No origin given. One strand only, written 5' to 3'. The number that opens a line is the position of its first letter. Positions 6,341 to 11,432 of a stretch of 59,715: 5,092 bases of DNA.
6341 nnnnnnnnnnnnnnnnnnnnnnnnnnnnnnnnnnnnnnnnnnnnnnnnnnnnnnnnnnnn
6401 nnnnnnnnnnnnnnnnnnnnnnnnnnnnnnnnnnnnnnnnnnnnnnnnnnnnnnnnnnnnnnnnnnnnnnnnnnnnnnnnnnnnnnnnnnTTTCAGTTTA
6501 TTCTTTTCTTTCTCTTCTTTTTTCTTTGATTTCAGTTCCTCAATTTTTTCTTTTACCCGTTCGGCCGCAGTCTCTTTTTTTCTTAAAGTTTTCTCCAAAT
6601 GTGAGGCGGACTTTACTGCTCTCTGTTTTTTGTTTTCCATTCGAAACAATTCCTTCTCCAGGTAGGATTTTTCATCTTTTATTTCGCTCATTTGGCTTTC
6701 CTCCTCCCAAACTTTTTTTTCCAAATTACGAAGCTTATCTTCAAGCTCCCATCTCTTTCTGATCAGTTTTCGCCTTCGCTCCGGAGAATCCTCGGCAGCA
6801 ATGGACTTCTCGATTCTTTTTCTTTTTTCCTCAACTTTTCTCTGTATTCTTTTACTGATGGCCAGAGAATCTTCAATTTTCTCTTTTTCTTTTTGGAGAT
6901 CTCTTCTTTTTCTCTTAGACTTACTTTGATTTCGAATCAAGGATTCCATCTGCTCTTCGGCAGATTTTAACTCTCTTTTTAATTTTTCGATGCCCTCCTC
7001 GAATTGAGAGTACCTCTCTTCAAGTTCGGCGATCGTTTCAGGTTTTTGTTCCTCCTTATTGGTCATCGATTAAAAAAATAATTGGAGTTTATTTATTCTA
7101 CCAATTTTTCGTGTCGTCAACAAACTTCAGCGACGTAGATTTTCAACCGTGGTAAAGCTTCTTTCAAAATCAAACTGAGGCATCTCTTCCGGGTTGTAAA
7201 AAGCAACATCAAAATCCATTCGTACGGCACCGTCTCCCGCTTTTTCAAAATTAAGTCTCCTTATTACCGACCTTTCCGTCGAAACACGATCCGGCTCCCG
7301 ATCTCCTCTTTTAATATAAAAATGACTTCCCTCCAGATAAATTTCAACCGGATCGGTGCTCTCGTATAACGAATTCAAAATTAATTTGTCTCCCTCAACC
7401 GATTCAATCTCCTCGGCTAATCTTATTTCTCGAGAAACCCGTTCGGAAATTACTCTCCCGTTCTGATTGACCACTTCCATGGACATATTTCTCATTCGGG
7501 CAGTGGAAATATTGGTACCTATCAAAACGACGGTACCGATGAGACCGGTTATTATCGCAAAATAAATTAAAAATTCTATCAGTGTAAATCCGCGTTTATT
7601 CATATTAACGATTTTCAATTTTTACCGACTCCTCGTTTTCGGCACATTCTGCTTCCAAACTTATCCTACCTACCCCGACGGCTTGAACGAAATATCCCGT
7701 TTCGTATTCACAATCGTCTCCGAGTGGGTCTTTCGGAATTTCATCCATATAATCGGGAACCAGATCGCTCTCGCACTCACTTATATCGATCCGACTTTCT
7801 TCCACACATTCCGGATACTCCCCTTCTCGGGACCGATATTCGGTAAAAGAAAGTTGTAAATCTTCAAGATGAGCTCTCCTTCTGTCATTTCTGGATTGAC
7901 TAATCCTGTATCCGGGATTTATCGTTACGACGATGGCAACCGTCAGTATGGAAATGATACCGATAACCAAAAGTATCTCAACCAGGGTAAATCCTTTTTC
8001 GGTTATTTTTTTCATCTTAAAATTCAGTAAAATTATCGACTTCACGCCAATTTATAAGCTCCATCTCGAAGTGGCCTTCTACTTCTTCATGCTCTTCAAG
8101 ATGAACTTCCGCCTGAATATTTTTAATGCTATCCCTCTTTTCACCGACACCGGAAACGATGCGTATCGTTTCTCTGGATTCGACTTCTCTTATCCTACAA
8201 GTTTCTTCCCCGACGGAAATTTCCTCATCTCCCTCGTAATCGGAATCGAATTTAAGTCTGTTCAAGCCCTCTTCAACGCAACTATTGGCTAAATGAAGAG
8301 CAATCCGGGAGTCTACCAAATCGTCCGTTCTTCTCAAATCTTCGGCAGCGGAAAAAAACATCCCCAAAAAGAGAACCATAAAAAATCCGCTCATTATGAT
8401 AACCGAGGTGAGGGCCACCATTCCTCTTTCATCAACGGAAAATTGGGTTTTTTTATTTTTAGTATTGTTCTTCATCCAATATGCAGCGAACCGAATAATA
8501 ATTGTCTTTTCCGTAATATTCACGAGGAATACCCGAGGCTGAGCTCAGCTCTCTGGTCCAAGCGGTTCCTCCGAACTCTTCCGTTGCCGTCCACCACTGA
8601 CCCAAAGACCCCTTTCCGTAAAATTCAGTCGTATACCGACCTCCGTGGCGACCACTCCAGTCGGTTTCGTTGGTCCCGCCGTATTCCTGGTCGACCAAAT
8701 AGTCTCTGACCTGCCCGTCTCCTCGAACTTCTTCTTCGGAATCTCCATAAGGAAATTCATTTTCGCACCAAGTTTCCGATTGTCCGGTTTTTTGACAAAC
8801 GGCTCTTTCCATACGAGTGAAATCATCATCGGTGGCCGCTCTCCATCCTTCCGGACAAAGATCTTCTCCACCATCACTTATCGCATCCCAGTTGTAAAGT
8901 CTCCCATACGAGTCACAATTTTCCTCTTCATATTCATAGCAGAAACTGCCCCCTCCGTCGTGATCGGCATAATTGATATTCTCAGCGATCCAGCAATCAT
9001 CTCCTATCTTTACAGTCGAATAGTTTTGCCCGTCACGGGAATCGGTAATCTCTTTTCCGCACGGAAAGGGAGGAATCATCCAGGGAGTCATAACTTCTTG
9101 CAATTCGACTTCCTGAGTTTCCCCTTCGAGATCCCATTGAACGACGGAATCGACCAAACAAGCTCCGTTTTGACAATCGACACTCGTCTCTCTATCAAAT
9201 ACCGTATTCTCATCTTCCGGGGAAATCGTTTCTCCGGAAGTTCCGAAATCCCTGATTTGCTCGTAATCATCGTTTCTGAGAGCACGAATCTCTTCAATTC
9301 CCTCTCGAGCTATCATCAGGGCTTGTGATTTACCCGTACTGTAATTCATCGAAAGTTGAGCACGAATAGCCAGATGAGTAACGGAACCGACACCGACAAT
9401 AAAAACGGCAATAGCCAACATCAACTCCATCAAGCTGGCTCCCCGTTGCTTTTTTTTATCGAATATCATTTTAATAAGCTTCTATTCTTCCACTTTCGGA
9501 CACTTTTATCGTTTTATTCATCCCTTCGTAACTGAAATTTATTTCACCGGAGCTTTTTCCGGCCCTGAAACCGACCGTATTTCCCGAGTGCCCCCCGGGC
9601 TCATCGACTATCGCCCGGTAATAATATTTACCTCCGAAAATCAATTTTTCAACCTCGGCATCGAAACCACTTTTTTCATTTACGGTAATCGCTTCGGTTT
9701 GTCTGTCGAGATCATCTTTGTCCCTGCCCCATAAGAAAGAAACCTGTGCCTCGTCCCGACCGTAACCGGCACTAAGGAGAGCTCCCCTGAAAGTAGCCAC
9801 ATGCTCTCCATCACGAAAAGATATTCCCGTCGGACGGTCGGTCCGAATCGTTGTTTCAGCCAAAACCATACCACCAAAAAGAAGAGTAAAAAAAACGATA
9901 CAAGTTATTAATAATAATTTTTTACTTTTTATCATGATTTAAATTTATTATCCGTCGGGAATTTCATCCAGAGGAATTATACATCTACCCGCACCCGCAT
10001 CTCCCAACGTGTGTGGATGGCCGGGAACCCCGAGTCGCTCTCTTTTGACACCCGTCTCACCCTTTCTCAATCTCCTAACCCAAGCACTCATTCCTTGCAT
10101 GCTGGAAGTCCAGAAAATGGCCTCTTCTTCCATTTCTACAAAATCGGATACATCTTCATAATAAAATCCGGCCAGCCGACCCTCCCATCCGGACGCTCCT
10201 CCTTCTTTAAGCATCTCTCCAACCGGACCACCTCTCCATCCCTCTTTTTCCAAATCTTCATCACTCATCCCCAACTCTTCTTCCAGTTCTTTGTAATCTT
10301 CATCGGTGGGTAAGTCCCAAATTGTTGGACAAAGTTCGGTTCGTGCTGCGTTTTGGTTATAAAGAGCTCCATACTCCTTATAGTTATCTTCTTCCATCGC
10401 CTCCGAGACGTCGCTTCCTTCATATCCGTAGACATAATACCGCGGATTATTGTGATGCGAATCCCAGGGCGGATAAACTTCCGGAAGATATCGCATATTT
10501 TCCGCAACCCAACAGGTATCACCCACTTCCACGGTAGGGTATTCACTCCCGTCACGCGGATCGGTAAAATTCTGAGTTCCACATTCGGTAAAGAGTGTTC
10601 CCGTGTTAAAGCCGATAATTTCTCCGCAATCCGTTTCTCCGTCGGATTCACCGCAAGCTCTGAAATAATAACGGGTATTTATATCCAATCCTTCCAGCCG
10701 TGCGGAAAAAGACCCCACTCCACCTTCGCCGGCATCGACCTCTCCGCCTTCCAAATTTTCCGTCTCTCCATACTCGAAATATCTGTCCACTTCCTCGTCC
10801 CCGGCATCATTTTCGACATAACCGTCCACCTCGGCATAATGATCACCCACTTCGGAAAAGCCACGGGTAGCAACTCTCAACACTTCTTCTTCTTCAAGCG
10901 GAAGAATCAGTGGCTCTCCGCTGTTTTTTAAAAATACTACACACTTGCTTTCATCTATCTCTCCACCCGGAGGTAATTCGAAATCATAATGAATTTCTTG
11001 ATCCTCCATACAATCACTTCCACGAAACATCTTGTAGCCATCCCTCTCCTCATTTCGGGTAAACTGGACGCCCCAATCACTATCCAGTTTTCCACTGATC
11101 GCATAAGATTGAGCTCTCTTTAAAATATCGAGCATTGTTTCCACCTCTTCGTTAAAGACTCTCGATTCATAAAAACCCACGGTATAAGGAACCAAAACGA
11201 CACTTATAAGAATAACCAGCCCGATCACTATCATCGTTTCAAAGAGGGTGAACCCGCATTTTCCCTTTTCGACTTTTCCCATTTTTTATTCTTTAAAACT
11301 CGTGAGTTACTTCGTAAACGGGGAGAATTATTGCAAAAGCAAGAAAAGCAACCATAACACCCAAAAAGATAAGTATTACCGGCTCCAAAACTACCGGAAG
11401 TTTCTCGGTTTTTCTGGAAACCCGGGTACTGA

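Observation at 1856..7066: Giant PilM with a ~1200-aa modular coiled-coil extension: a possible pilus-linked cytoplasmic strut or tether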

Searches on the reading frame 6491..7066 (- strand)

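Call 37: search_protein_families(library=pfam, proteins=[window:6491-7066:-], max_evalue=5)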
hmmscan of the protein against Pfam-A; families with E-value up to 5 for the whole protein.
seq(192 aa): 16 families
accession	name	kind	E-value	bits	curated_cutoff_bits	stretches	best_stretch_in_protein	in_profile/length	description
PF08286.16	Spc24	-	0.036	14.7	25.3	1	142-187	1-46/109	Spc24 subunit of Ndc80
PF20072.4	DUF6468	-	0.07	13.7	26.9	1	10-69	10-66/76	Domain of unknown function (DUF6468)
PF25014.1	NET2A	-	0.16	12.2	33.1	1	10-184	30-213/235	NET2A-like domain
PF20492.3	ERM_helical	-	0.23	11.9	40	1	9-87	33-111/120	Ezrin/radixin/moesin, alpha-helical domain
PF10473.14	CENP-F_leu_zip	-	0.43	11.1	34.5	1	3-90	3-90/140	Leucine-rich repeats of kinetochore protein Cenp-F/LEK1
PF06103.16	DUF948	-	1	10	37.2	1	11-68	20-74/89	Bacterial protein of unknown function (DUF948)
PF13166.12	AAA_13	-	1.2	8.1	36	1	15-185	281-456/713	AAA domain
PF25541.1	TBCA_PH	-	1.3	9.2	27.8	0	12-89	21-101/139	PH domain-containing proteins, TBCA domain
PF18977.5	DUF5713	-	1.9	9.4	27.3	1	5-47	37-79/107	Family of unknown function (DUF5713)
PF10392.15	COG5_N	-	2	9.1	31.2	1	7-91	23-108/132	Conserved oligomeric Golgi complex subunit 5, N-terminal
PF13675.11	PilJ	-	2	8.9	26.6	0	26-100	37-110/114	Type IV pili methyl-accepting chemotaxis transducer N-term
PF11932.13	DUF3450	-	2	8.1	32.6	1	3-79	23-99/241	Protein of unknown function (DUF3450)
PF04102.17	SlyX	-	2.8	9.1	30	1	10-62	3-55/67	SlyX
PF00261.25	Tropomyosin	-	3.1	7.6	38.6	1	3-187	34-230/242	Tropomyosin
PF04871.18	Uso1_p115_C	-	4.5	8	28.4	0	12-85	3-69/121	Uso1 / p115 like vesicle tethering protein, C terminal region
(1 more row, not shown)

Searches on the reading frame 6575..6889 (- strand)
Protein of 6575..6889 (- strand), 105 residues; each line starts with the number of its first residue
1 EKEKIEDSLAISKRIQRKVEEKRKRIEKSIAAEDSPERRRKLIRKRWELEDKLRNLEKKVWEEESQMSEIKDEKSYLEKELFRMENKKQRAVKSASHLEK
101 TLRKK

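Call 50: find_homologous_proteins(query=A2, max_evalue=0.01)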
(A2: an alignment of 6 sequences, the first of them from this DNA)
Query A2 (6 sequences): 6449 candidates shared short words with the query, none scored E <= 0.01.

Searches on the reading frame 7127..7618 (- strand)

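Call 5: search_protein_families(library=pfam, proteins=[window:7127-7618:-], max_evalue=0.01)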
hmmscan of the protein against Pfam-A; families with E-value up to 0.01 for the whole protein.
window:7127-7618:- (163 aa): 1 family
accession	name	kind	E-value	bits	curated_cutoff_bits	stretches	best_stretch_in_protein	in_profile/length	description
PF07963.17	N_methyl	-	5.6e-05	23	21.2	1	6-24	2-20/27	Prokaryotic N-terminal methylation motif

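Call 6: search_protein_families(library=ncbifam, proteins=[window:7127-7618:-], max_evalue=0.01)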
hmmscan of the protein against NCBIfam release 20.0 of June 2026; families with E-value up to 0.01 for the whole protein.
window:7127-7618:- (163 aa): 1 family
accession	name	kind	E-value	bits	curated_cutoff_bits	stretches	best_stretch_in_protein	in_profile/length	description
NF041002.1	pilin_ComGF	equivalog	0.0037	17.5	80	1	9-82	2-71/139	competence type IV pilus minor pilin ComGF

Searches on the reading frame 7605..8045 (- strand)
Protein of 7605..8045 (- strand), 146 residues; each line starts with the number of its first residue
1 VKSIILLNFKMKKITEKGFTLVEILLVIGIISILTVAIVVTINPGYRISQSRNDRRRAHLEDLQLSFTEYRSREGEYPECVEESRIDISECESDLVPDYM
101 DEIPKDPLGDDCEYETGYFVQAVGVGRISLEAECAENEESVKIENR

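Call 5: search_protein_families(library=pfam, proteins=[window:7605-8045:-], max_evalue=0.01)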
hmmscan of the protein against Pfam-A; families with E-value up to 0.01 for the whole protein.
window:7605-8045:- (146 aa): 1 family
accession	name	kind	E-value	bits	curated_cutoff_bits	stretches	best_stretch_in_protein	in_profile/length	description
PF07963.17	N_methyl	-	5.5e-05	23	21.2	1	16-38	4-26/27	Prokaryotic N-terminal methylation motif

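Call 6: search_protein_families(library=ncbifam, proteins=[window:7605-8045:-], max_evalue=0.01)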
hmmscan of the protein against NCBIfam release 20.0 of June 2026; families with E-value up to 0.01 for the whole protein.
window:7605-8045:- (146 aa): 11 families
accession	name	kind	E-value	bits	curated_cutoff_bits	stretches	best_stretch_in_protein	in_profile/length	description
TIGR01710.1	typeII_sec_gspG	equivalog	4.1e-07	30.1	88.85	1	17-116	1-103/134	type II secretion system major pseudopilin GspG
TIGR01708.2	typeII_sec_gspH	equivalog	6.7e-06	26.2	80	1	16-43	1-28/169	type II secretion system minor pseudopilin GspH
TIGR02532.1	IV_pilin_GFxxxE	domain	3.2e-05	23.6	16.3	1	17-38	2-23/24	prepilin-type N-terminal cleavage/methylation domain-containing protein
NF040999.1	pilin_ComGC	equivalog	4.2e-05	23.6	75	1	16-39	1-24/84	competence type IV pilus major pilin ComGC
NF007862.0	PRK10574.1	equivalog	5.6e-05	23.3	138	1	15-72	3-51/145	prepilin peptidase-dependent pilin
NF040982.1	ComGD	equivalog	0.00016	22.1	70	1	16-44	1-29/139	competence type IV pilus minor pilin ComGD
NF041013.1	T4P_ComGE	equivalog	0.00063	19.8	49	1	17-50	4-37/83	competence type IV pilus minor pilin ComGE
NF007848.0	PRK10557.1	equivalog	0.00068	19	120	1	10-62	4-54/192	prepilin peptidase-dependent protein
NF041775.1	typeIV_PilA_Myxo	equivalog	0.0054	16.7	400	1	16-67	10-62/214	type IV pilin protein PilA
TIGR01711.1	gspJ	equivalog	0.0061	16.4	64.85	1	17-68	1-51/192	type II secretion system minor pseudopilin GspJ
NF007800.0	PRK10506.1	equivalog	0.0064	16.3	158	1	13-37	5-29/163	prepilin peptidase-dependent protein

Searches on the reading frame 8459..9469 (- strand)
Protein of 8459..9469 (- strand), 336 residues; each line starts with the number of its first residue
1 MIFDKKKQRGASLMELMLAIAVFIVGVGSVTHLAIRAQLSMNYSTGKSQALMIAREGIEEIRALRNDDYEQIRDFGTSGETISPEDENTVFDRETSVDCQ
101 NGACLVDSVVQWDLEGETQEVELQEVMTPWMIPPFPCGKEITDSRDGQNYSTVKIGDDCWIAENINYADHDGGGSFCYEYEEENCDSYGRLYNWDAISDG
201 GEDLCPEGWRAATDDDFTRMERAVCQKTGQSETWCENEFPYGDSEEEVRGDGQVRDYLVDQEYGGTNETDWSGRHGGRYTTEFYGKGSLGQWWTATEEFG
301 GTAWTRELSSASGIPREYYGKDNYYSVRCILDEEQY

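Call 5: search_protein_families(library=pfam, proteins=[window:8459-9469:-], max_evalue=0.01)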
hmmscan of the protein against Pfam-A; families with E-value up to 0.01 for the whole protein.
window:8459-9469:- (336 aa): 2 families
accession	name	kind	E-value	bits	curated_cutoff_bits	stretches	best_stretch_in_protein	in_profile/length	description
PF09603.15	Fib_succ_major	-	3.2e-24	86.7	33.9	1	153-330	1-186/187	Fibrobacter succinogenes major domain (Fib_succ_major)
PF07963.17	N_methyl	-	0.0011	18.8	21.2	1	5-30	1-26/27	Prokaryotic N-terminal methylation motif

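Call 6: search_protein_families(library=ncbifam, proteins=[window:8459-9469:-], max_evalue=0.01)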
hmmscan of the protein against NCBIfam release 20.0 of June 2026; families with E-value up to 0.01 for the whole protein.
window:8459-9469:- (336 aa): 2 families
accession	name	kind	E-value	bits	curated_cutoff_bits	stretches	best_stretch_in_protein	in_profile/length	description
TIGR02145.1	Fib_succ_major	domain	7.1e-33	114.8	41.65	1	141-332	2-176/176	FISUMP domain-containing protein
TIGR02523.1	type_IV_pilV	equivalog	5e-05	23.8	52.2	1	8-81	1-74/139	type IV pilus modification protein PilV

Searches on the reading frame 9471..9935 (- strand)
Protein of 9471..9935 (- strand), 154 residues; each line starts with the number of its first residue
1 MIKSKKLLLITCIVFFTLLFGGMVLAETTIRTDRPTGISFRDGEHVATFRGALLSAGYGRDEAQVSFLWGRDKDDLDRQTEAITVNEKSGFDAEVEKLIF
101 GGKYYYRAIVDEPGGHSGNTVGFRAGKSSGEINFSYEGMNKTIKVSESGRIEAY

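Call 5: search_protein_families(library=pfam, proteins=[window:9471-9935:-], max_evalue=0.01)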
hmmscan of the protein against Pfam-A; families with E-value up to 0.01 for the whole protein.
window:9471-9935:- (154 aa): 1 family
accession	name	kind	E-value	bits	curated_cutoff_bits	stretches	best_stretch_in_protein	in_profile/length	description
PF19258.4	KxYKxGKxW_sig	-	0.0055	17.1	23.6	1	1-29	8-36/41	KxYKxGKxW signal peptide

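Call 6: search_protein_families(library=ncbifam, proteins=[window:9471-9935:-], max_evalue=0.01)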
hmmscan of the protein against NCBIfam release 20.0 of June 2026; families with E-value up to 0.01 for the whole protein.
window:9471-9935:- (154 aa): 0 families

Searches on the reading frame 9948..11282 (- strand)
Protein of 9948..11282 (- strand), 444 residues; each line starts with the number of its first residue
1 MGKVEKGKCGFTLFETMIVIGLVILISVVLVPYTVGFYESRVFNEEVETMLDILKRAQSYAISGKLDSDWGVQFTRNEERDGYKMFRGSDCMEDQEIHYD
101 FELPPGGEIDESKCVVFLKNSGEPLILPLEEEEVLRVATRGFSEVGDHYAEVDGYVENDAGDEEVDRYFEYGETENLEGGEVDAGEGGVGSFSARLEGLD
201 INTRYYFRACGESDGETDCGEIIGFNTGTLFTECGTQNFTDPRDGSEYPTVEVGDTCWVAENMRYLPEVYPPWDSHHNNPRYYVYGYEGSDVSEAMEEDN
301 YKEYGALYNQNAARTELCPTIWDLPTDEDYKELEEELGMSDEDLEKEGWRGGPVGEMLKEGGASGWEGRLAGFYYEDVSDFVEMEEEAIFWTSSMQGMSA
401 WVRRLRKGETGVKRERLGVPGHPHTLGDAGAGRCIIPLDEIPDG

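Call 5: search_protein_families(library=pfam, proteins=[window:9948-11282:-], max_evalue=0.01)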
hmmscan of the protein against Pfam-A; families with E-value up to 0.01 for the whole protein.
window:9948-11282:- (444 aa): 1 family
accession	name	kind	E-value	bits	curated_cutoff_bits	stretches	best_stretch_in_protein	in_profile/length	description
PF09603.15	Fib_succ_major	-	2.8e-25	90.1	33.9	1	251-405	1-166/187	Fibrobacter succinogenes major domain (Fib_succ_major)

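Call 6: search_protein_families(library=ncbifam, proteins=[window:9948-11282:-], max_evalue=0.01)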
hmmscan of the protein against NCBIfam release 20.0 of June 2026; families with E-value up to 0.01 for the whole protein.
window:9948-11282:- (444 aa): 4 families
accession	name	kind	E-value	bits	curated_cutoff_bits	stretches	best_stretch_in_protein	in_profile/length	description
TIGR02145.1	Fib_succ_major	domain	1.9e-19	71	41.65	1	239-406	2-152/176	FISUMP domain-containing protein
NF040982.1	ComGD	equivalog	0.0001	22.7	70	1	10-78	3-69/139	competence type IV pilus minor pilin ComGD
NF041013.1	T4P_ComGE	equivalog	0.00014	21.9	49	1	9-64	4-60/83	competence type IV pilus minor pilin ComGE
NF041775.1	typeIV_PilA_Myxo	equivalog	0.0077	16.2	400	0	9-65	11-66/214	type IV pilin protein PilA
